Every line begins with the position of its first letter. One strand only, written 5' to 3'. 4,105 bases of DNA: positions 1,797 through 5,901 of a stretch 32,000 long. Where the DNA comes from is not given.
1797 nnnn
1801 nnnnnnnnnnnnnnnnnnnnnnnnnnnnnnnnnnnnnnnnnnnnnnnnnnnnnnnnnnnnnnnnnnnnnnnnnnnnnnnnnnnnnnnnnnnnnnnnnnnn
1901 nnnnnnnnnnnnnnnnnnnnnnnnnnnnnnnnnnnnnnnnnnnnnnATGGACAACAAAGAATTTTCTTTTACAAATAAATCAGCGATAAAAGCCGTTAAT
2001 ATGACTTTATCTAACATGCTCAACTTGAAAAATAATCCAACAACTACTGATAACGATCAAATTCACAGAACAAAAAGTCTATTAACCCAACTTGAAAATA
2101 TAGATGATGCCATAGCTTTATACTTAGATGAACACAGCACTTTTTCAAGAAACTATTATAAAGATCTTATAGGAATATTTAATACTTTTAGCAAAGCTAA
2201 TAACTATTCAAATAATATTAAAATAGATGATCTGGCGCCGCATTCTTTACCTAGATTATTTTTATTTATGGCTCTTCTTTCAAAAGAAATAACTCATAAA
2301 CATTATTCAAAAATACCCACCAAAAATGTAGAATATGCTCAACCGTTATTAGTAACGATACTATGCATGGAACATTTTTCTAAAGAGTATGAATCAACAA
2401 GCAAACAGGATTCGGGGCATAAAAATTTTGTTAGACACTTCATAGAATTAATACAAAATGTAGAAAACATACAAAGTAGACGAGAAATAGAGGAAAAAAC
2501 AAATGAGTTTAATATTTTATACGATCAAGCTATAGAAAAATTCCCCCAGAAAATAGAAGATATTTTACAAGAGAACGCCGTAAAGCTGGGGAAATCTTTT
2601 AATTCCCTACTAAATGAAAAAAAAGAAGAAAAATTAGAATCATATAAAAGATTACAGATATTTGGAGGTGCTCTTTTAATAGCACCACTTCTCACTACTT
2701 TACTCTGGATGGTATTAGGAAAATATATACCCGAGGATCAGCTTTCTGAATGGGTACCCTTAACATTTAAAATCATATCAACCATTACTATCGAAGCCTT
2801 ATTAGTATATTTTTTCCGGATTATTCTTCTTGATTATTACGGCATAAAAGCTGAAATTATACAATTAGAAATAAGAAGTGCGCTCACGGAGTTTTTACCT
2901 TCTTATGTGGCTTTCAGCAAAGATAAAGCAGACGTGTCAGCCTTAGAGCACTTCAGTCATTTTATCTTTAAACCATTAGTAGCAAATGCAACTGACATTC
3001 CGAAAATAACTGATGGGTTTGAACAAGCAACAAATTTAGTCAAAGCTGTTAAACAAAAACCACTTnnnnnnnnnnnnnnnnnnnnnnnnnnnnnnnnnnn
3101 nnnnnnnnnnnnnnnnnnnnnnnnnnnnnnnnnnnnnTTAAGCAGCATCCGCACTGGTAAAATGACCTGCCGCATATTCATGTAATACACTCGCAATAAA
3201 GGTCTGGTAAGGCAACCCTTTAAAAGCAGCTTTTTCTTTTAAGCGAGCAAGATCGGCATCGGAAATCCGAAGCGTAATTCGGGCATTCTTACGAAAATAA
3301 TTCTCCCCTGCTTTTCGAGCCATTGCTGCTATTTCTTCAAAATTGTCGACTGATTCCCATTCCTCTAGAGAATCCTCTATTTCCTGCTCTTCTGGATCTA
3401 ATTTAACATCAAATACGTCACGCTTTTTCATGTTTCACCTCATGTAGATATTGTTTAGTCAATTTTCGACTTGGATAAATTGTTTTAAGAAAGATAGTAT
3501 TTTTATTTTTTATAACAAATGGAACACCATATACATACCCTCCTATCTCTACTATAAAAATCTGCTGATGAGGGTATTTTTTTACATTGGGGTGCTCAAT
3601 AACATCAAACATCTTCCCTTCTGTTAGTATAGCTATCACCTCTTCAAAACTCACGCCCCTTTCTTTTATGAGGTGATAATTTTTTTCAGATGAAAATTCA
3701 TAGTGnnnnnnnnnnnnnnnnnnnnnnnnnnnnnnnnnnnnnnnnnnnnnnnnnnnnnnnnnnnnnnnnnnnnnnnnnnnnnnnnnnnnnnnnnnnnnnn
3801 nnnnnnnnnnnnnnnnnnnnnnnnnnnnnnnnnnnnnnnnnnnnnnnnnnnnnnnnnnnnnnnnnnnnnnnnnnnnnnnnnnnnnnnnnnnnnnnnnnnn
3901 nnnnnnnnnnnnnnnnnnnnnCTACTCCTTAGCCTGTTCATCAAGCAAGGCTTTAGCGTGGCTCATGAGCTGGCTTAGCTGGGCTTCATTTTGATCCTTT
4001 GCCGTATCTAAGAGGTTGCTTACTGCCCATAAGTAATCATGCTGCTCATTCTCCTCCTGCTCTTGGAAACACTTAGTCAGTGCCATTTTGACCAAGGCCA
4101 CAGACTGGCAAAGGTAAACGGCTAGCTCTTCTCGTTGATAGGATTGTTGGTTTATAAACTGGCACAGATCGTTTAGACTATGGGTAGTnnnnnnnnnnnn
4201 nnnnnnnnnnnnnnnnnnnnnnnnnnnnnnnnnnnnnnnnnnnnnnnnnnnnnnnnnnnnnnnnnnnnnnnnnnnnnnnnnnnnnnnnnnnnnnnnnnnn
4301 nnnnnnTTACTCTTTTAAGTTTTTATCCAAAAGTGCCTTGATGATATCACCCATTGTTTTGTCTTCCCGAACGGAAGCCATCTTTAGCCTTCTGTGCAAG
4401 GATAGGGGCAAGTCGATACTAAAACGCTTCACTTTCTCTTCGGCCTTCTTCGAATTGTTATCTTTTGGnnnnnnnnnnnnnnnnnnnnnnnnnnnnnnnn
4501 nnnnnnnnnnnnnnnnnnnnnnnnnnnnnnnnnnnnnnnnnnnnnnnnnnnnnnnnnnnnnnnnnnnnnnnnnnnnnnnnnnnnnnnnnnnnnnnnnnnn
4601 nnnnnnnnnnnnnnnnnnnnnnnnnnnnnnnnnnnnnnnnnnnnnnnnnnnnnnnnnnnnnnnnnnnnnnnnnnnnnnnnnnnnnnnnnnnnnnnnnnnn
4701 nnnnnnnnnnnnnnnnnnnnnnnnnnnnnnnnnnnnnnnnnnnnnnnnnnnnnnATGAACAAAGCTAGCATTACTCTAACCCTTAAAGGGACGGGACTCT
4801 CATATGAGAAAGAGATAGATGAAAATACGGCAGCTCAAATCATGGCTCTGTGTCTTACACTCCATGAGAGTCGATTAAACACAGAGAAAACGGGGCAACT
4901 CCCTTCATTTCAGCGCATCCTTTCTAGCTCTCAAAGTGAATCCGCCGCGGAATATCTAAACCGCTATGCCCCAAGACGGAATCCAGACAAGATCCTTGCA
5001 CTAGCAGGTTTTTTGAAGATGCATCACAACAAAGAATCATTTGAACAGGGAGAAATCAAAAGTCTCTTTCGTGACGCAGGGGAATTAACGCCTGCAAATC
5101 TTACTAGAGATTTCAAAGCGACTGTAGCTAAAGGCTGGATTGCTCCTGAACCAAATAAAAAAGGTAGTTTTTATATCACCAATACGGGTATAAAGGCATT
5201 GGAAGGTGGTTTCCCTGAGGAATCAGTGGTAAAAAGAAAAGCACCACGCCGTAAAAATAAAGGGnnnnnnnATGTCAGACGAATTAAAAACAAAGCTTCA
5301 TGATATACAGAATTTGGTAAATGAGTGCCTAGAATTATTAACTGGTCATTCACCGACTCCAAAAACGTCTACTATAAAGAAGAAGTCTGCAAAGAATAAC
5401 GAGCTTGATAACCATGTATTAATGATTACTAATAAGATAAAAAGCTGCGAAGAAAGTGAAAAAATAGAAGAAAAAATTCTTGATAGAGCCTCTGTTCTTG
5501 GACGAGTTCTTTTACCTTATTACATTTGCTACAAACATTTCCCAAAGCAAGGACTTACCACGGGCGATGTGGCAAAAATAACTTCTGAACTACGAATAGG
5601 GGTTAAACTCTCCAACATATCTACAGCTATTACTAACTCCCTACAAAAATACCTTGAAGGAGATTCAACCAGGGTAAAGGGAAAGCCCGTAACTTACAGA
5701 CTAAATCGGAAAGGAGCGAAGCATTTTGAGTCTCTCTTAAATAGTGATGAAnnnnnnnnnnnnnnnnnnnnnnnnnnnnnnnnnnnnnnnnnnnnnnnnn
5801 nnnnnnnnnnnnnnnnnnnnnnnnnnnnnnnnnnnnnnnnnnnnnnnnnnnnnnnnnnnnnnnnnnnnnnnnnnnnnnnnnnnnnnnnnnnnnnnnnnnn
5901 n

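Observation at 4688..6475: Tight three-gene operon of paralogous winged-helix proteins, the last with a possible HEPN-like Rx5H domain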

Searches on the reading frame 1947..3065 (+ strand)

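Call 7: search_protein_families(library=pfam, proteins=[window:1947-3065:+], max_evalue=1)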
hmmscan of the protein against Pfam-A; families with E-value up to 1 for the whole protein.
window:1947-3065:+ (373 aa): 2 families
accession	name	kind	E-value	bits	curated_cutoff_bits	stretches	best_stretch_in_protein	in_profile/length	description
PF20990.2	DUF2207_C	-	0.0011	19.2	33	1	142-298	58-192/247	Predicted membrane protein (DUF2207) C-terminal domain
PF11433.13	DUF3198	-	0.005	17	28.7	1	207-228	25-46/50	Protein of unknown function (DUF3198)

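Call 8: search_protein_families(library=padloc, proteins=[window:1947-3065:+], max_evalue=1)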
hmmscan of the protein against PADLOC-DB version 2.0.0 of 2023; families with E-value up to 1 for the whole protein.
window:1947-3065:+ (373 aa): 1 family
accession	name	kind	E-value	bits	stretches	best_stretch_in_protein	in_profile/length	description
PDLC03839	LeoA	-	0.0038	14.4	1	148-235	304-391/559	-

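Call 9: search_protein_families(library=ncbifam, proteins=[window:1947-3065:+], max_evalue=1)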
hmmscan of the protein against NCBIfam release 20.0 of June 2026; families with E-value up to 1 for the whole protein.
window:1947-3065:+ (373 aa): 0 families

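Call 65: search_protein_families(library=phrogs, proteins=[window:1947-3065:+], max_evalue=0.1)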
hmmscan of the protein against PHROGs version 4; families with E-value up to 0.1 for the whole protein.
window:1947-3065:+ (373 aa): 2 families
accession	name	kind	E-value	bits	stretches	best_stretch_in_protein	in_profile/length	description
phrog_9373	-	unknown function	9.9e-28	98.4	1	171-371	189-387/388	-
phrog_11793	-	unknown function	0.079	13.7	0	123-150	32-59/65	-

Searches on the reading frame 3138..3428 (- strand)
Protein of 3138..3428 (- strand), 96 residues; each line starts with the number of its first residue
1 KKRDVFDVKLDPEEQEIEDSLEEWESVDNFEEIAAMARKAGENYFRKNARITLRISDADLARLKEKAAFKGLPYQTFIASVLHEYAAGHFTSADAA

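Call 7: search_protein_families(library=pfam, proteins=[window:3138-3428:-], max_evalue=1)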
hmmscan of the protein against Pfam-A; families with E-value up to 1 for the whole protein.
window:3138-3428:- (96 aa): 6 families
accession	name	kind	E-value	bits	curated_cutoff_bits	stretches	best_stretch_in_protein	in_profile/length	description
PF12441.14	CopG_antitoxin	-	4e-06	27.9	28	1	40-84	34-78/79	CopG antitoxin of type II toxin-antitoxin system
PF14384.12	BrnA_antitoxin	-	0.0011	19.8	26.1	1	22-86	8-68/68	BrnA antitoxin of type II toxin-antitoxin system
PF21983.2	NikA-like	-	0.0012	19.4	27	1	46-82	2-38/72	Mobilization protein NikA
PF11454.13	DUF3016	-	0.013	15.8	25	1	19-66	20-67/139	Protein of unknown function (DUF3016)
PF01402.27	RHH_1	-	0.051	14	20.5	1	50-68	1-19/39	Ribbon-helix-helix protein, copG family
PF19807.5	DUF6290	-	0.099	13.3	27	1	50-84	3-37/72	Family of unknown function (DUF6290)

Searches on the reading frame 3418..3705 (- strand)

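Call 7: search_protein_families(library=pfam, proteins=[window:3418-3705:-], max_evalue=1)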
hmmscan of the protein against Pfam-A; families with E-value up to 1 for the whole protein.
window:3418-3705:- (95 aa): 3 families
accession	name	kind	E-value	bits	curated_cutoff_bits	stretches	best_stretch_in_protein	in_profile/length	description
PF14076.12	DUF4258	-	0.00027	21.6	25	1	14-77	10-70/71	Domain of unknown function (DUF4258)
PF18812.6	PBECR3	-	0.0056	17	30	1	11-81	33-110/115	phage-Barnase-EndoU-ColicinE5/D-RelE like nuclease3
PF04365.19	BrnT_toxin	-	0.0088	16.8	34.5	1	5-69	2-64/77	Ribonuclease toxin, BrnT, of type II toxin-antitoxin system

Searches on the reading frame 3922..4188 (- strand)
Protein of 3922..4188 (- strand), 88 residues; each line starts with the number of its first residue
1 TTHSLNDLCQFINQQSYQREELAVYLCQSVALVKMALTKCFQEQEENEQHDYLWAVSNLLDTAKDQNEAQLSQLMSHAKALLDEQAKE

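Call 7: search_protein_families(library=pfam, proteins=[window:3922-4188:-], max_evalue=1)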
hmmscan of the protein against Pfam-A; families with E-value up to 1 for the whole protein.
window:3922-4188:- (88 aa): 1 family
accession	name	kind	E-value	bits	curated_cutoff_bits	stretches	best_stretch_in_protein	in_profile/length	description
PF22949.1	HRI2_3H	-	0.074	13.4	27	1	5-70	12-76/80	Heme-regulated eIF-2-alpha kinase, helical domain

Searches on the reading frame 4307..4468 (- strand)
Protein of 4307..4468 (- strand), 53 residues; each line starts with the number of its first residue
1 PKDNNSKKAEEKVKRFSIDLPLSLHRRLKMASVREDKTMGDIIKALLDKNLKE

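Call 7: search_protein_families(library=pfam, proteins=[window:4307-4468:-], max_evalue=1)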
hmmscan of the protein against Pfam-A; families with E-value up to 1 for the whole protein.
window:4307-4468:- (53 aa): 5 families
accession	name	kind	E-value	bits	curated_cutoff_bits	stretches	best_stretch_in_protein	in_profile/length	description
PF23807.1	RHH_10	-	6.7e-05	23.5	27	1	13-49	23-59/84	Ribbon-helix-helix protein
PF09274.16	ParG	-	7.7e-05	23.2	21.4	1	6-53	27-74/76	ParG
PF17414.8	MatP_C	-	0.014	16.2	24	1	14-49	3-38/60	MatP C-terminal ribbon-helix-helix domain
PF21432.3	56B_RHH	-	0.035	14.5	27.2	1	23-44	2-23/32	56B-like, Ribbon-helix-helix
PF14426.11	Imm2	-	0.046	14.2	35.7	1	9-37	14-42/60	Immunity protein Imm2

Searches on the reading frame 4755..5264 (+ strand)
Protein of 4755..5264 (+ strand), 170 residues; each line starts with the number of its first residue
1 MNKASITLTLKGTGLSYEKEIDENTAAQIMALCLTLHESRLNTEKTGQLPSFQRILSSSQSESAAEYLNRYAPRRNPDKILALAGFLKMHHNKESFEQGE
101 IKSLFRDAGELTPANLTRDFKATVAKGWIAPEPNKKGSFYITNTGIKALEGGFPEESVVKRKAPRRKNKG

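Call 7: search_protein_families(library=pfam, proteins=[window:4755-5264:+], max_evalue=1)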
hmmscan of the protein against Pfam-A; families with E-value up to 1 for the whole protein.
window:4755-5264:+ (170 aa): 2 families
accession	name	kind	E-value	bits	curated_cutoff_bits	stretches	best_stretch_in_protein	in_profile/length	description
PF25062.1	ARM_TT21_N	-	0.065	13.4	40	1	55-110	110-164/222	Tetratricopeptide repeat protein 21 N-terminal ARM repeat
PF11398.14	DUF2813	-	0.19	11.5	21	1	19-120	63-162/372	Protein of unknown function (DUF2813)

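Call 8: search_protein_families(library=padloc, proteins=[window:4755-5264:+], max_evalue=1)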
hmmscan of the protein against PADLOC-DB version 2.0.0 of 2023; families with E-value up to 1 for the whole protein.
window:4755-5264:+ (170 aa): 0 families

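Call 9: search_protein_families(library=ncbifam, proteins=[window:4755-5264:+], max_evalue=1)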
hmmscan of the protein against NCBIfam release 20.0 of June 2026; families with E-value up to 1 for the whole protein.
window:4755-5264:+ (170 aa): 1 family
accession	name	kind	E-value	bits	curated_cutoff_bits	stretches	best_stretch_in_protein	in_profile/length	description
NF003210.0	PRK04172.1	equivalog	0.016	14.1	350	1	109-161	30-82/496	phenylalanine--tRNA ligase subunit alpha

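Call 23: find_homologous_proteins(query=window:4755-5264:+, max_evalue=0.01)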
Query window:4755-5264:+ (170 aa): 52 proteins with E <= 0.01 among 125 candidates.
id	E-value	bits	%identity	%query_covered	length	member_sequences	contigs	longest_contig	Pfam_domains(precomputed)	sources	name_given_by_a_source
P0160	6.4e-106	369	100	100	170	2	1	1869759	-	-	-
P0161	3.5e-63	230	67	96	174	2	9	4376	-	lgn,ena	-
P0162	4.3e-63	230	67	96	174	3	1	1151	-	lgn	-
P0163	5.9e-63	230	67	96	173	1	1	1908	-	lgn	-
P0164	1.4e-62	228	67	98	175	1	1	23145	-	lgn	-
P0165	1.7e-62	228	66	98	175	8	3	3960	-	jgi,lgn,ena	jgi:hypothetical protein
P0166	2.0e-62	228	66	95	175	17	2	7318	-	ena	-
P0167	4.1e-62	227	67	95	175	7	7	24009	-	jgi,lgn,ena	-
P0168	5.8e-62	226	68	92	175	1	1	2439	-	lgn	-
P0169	4.5e-61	224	68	92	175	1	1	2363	-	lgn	-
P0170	6.0e-61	223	67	97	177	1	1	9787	-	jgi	jgi:hypothetical protein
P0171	8.0e-61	223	66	96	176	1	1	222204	-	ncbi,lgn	-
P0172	1.5e-60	222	67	92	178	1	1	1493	-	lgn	-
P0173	3.6e-59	217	63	96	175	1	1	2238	-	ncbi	-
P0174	1.8e-58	215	64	98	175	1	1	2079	-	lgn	-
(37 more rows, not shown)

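Call 47: find_encoding_contigs(protein=P0160, flank=10000, max_places=4)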
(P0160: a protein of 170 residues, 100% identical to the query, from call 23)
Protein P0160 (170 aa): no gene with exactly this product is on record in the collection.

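Call 65: search_protein_families(library=phrogs, proteins=[window:4755-5264:+], max_evalue=0.1)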
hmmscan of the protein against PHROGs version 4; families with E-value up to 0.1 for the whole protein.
window:4755-5264:+ (170 aa): 0 families

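Call 68: search_solved_structures(query=A3, max_evalue=10, show_alignments=2)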
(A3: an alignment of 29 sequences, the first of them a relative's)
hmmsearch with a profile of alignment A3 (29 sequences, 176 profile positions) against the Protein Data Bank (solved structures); distinct sequences matched with E-value up to 10: 1.
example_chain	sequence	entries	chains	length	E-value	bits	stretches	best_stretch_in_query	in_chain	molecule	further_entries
3p94_A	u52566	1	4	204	0.25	14.1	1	77-119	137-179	GDSL-like Lipase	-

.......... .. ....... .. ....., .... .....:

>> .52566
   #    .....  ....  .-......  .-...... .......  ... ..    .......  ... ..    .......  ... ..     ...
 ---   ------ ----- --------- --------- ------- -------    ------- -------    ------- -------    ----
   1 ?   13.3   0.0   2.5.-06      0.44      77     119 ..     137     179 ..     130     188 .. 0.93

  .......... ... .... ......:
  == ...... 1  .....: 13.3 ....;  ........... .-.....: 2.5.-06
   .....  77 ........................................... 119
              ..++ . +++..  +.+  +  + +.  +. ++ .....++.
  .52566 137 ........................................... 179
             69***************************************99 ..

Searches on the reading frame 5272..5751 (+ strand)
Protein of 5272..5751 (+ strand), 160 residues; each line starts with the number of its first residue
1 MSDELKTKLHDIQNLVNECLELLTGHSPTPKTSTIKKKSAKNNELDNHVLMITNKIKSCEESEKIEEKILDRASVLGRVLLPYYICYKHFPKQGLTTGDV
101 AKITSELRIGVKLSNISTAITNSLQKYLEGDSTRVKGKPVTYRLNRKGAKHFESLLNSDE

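Call 7: search_protein_families(library=pfam, proteins=[window:5272-5751:+], max_evalue=1)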
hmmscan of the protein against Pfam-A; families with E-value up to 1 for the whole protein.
window:5272-5751:+ (160 aa): 0 families

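Call 8: search_protein_families(library=padloc, proteins=[window:5272-5751:+], max_evalue=1)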
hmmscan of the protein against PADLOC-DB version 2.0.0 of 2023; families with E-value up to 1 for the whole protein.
window:5272-5751:+ (160 aa): 0 families

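Call 9: search_protein_families(library=ncbifam, proteins=[window:5272-5751:+], max_evalue=1)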
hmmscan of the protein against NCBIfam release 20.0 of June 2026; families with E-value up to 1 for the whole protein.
window:5272-5751:+ (160 aa): 1 family
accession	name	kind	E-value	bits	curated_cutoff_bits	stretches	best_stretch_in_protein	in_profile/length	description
NF004431.0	PRK05771.2-5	equivalog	0.17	10.4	851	1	10-78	43-110/649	V-type ATP synthase subunit I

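Call 21: find_homologous_proteins(query=window:5272-5751:+, max_evalue=0.01)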
Query window:5272-5751:+ (160 aa): 39 proteins with E <= 0.01 among 73 candidates.
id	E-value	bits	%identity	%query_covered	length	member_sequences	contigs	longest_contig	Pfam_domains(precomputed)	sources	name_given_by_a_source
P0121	2.8e-87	308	90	100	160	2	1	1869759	-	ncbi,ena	-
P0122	6.5e-61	223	65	99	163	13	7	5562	-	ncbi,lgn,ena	-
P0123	1.8e-60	221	64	99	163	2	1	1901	-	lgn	-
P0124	2.3e-60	221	66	99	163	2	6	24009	-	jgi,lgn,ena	-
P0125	4.2e-60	220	64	99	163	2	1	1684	-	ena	-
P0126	2.9e-59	217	64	99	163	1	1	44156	-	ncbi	-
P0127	3.8e-58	214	63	99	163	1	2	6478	-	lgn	-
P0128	8.3e-58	213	63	99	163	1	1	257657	-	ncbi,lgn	-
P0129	3.4e-57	211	64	99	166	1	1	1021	-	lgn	-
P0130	3.7e-57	211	62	99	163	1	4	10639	-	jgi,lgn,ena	-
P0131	7.9e-57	209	63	99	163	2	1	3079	-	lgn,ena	-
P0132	1.0e-56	209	62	99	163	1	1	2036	-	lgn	-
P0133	2.4e-56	208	62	99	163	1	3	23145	-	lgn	-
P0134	7.9e-56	206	62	99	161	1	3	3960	-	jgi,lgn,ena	-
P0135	1.2e-53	199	61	99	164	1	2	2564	-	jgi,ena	-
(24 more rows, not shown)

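Call 48: find_encoding_contigs(protein=P0121, flank=10000, max_places=4)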
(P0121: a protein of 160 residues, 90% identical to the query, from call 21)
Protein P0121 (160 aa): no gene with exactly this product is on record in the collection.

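Call 52: find_related_loci(query=A4, collection=viral_contigs, flank=8000)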
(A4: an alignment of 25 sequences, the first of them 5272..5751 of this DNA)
Query A4 (160 aa) in viral_contigs; peptide patterns used: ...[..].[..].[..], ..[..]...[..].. (x = any residue, [..] = any of these).
46 stretches matched a pattern, but none encodes a relative of the query by tblastn (E <= 1e-3).
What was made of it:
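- Tried and rejected: g2 in viral contigs: none (call 52).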

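Call 65: search_protein_families(library=phrogs, proteins=[window:5272-5751:+], max_evalue=0.1)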
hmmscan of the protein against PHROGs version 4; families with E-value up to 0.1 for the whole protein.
window:5272-5751:+ (160 aa): 0 families

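Call 69: search_solved_structures(query=A4, max_evalue=10, show_alignments=2)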
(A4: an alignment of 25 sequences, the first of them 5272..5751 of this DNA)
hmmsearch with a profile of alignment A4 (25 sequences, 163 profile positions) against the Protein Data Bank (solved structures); distinct sequences matched with E-value up to 10: 3.
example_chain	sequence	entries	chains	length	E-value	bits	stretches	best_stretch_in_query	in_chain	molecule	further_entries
6zie_A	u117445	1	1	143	0.4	13.5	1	17-72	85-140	CMPX-383B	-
6zl1_C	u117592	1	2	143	0.86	12.4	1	21-72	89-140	CMPX-383B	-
6q2d_A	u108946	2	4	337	1.8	11.4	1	10-85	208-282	2-(3-amino-3-carboxypropyl)histidine synthase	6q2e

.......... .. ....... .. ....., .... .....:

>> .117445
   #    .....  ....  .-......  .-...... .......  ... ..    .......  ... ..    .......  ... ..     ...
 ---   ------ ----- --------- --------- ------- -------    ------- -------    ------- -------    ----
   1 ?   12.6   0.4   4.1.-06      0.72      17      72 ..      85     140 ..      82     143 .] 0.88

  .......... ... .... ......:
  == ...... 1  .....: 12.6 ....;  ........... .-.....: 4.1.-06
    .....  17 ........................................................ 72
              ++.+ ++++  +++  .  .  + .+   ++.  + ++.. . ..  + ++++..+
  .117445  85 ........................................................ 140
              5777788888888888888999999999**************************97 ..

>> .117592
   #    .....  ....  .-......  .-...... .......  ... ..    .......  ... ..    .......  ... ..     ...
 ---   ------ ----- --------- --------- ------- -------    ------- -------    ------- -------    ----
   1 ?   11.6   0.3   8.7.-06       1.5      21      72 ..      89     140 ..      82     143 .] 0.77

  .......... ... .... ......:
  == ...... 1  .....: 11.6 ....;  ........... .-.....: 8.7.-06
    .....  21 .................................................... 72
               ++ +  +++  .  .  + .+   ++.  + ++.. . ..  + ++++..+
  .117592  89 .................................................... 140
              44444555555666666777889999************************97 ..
